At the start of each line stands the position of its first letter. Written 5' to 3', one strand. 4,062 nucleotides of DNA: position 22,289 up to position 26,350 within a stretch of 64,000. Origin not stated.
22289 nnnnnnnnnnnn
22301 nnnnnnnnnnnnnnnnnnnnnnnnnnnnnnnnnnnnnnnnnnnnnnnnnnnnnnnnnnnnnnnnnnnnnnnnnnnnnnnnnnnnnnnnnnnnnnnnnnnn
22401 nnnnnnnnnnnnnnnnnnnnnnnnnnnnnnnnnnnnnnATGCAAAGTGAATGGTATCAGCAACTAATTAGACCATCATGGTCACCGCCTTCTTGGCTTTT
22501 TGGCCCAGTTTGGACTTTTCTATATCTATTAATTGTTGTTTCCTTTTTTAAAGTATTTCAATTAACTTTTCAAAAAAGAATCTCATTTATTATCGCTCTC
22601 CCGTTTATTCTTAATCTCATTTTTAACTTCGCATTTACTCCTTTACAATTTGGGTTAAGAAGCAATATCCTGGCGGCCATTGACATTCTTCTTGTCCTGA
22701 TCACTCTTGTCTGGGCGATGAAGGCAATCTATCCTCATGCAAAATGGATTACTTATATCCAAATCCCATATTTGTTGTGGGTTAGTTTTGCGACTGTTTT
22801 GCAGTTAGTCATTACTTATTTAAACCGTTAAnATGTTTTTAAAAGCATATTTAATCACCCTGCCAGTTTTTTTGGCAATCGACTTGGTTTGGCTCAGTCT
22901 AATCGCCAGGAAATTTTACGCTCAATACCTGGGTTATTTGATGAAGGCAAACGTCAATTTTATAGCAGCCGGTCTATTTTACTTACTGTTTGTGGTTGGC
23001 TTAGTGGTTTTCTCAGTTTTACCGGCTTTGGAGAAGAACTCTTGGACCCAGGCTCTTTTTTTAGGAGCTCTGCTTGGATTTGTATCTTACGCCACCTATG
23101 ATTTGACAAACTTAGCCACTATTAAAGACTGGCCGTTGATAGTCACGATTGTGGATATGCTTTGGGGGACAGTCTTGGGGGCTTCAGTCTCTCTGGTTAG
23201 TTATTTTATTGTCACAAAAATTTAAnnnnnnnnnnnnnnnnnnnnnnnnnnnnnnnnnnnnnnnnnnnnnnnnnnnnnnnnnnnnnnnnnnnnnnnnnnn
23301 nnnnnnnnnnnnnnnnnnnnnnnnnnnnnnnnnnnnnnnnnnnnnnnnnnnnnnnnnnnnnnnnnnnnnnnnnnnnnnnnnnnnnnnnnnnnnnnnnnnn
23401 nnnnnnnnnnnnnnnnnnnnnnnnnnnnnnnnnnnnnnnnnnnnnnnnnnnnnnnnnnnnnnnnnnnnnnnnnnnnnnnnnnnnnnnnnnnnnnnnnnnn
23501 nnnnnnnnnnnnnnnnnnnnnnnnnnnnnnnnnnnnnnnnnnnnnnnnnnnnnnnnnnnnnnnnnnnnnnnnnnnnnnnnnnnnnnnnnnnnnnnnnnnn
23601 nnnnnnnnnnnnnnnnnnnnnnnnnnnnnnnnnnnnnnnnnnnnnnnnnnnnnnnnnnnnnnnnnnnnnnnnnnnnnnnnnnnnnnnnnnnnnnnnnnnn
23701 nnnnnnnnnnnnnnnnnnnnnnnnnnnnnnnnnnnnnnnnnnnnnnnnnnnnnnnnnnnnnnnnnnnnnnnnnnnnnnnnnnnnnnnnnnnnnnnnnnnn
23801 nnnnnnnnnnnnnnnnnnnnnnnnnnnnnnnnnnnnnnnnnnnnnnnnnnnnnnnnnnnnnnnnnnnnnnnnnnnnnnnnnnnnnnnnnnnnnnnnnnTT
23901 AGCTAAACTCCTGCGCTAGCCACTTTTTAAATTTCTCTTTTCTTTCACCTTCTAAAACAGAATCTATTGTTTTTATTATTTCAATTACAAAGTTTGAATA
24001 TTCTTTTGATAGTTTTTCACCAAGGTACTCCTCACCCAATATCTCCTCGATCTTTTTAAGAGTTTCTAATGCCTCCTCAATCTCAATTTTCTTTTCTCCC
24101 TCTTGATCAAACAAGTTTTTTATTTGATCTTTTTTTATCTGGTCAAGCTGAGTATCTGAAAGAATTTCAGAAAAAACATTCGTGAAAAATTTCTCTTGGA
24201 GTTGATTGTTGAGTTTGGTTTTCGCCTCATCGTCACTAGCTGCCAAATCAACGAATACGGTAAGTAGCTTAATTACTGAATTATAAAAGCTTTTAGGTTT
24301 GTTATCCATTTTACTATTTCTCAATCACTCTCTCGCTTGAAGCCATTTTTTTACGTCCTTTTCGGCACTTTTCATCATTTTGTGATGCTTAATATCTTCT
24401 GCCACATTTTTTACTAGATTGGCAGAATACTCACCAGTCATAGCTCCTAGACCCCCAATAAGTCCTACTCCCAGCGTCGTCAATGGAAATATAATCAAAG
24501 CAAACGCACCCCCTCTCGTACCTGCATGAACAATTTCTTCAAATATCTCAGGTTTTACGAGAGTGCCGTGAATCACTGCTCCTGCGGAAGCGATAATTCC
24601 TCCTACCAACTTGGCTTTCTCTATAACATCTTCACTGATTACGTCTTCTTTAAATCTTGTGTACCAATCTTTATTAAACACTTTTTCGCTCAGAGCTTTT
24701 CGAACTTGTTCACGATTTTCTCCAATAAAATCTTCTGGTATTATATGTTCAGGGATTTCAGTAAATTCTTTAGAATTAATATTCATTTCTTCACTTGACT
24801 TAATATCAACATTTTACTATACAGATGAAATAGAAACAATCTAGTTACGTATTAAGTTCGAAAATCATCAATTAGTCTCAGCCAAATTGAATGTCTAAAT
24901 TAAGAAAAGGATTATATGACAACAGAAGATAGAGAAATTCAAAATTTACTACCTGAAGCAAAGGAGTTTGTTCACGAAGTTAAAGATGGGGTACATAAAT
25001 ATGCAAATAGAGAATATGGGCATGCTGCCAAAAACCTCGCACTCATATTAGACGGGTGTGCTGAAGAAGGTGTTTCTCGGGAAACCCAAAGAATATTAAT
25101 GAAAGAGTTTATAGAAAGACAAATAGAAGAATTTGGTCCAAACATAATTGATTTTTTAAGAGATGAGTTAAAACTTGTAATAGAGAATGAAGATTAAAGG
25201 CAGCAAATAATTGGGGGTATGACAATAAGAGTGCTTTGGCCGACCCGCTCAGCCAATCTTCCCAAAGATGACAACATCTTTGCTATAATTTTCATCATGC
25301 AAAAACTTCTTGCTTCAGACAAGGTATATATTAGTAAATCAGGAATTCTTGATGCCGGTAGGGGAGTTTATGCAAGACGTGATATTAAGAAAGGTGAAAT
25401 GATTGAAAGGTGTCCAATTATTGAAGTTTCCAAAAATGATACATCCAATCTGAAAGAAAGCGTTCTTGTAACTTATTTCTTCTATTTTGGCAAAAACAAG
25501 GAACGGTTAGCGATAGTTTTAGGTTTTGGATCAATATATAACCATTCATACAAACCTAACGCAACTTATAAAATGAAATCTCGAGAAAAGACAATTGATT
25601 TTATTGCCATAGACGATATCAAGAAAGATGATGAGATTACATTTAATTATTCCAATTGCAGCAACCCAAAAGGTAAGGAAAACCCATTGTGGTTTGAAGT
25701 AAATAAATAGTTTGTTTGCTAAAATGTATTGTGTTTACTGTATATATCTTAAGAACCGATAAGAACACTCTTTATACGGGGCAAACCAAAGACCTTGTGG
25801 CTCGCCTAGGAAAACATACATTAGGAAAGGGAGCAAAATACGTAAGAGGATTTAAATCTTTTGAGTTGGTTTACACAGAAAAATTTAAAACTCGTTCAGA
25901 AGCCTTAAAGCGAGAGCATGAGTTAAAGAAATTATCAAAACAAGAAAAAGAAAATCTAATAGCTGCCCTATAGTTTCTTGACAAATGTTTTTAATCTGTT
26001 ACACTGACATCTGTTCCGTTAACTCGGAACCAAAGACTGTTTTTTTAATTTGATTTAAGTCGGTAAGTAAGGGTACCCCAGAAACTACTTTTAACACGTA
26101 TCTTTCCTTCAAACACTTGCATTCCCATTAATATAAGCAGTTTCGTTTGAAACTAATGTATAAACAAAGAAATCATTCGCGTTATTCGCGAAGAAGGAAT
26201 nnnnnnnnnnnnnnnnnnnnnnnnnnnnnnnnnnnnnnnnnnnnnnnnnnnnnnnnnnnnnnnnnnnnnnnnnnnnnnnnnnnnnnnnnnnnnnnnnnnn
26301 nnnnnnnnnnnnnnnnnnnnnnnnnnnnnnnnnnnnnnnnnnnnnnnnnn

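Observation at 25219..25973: SET-domain protein in a reduced CPR-like genome, in an operon with a GIY-YIG protein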

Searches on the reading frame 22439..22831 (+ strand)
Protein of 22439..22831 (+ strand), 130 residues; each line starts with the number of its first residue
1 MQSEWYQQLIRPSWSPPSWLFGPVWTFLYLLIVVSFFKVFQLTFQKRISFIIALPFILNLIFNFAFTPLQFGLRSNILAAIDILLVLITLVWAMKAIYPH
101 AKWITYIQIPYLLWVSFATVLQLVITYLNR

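Call 3: search_protein_families(library=pfam, proteins=[window:22439-22831:+], max_evalue=0.01)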
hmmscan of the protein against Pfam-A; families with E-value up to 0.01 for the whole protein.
window:22439-22831:+ (130 aa): 1 family
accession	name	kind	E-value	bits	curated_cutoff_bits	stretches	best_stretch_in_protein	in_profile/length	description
PF03073.20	TspO_MBR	-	4.4e-31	108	24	1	3-127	21-144/145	TspO/MBR family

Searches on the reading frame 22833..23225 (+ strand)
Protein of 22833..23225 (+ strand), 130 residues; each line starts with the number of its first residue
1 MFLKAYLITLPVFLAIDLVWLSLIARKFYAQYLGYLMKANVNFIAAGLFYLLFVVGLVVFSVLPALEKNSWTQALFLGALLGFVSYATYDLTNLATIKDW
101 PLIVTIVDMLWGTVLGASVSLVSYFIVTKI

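Call 3: search_protein_families(library=pfam, proteins=[window:22833-23225:+], max_evalue=0.01)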
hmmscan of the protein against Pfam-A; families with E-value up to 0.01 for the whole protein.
window:22833-23225:+ (130 aa): 1 family
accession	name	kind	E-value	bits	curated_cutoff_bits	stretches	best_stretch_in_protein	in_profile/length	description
PF09945.14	DUF2177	-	1.9e-45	154.4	26.9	1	3-124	2-123/124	Predicted membrane protein (DUF2177)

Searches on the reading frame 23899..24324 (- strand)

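Call 3: search_protein_families(library=pfam, proteins=[window:23899-24324:-], max_evalue=0.01)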
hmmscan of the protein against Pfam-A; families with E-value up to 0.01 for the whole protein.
window:23899-24324:- (141 aa): 2 families
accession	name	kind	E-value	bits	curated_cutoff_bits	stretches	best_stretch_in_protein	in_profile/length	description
PF25001.1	Aegyptin_C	-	0.002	18.6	27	1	8-74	2-63/115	Aegyptin, C-terminal domain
PF17326.7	DUF5365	-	0.0042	17.9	26.3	1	28-95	5-74/116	Family of unknown function (DUF5365)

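Call 9: search_protein_families(library=ncbifam, proteins=[window:23899-24324:-], max_evalue=0.01)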
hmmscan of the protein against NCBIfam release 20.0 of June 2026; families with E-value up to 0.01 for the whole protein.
window:23899-24324:- (141 aa): 0 families

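Call 29: search_protein_families(library=padloc, proteins=[window:23899-24324:-], max_evalue=0.01)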
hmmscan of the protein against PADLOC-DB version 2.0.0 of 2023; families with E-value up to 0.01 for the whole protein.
window:23899-24324:- (141 aa): 3 families
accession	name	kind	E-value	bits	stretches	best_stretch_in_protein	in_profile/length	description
PDLC04094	SIR2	-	0.0026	15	1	58-129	58-128/399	-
PDLC01251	Cas2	-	0.0066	14.7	0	23-99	5-79/84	"CAS-I,CAS-II,CAS-III,CAS-IV,CAS-V,CAS-VI; acquisition_2"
PDLC01879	CARF3--CARF_TM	-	0.0092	13.6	1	72-130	51-103/222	-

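Call 30: search_protein_families(library=phrogs, proteins=[window:23899-24324:-], max_evalue=0.001)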
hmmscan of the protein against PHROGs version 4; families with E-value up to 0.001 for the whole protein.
window:23899-24324:- (141 aa): 0 families

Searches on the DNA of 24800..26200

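Call 53: search_rna_families(source=window, start=24800, end=26200, threshold=evalue, max_evalue=1, show_alignments=2)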
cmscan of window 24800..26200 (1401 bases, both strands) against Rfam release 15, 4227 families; matches with E-value up to 1: 1.
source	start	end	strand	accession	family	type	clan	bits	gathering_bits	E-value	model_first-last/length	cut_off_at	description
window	25842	25896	-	RF03339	mir-3047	Gene; miRNA;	-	24.9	53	0.036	1-61/61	no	mir-3047 microRNA precursor family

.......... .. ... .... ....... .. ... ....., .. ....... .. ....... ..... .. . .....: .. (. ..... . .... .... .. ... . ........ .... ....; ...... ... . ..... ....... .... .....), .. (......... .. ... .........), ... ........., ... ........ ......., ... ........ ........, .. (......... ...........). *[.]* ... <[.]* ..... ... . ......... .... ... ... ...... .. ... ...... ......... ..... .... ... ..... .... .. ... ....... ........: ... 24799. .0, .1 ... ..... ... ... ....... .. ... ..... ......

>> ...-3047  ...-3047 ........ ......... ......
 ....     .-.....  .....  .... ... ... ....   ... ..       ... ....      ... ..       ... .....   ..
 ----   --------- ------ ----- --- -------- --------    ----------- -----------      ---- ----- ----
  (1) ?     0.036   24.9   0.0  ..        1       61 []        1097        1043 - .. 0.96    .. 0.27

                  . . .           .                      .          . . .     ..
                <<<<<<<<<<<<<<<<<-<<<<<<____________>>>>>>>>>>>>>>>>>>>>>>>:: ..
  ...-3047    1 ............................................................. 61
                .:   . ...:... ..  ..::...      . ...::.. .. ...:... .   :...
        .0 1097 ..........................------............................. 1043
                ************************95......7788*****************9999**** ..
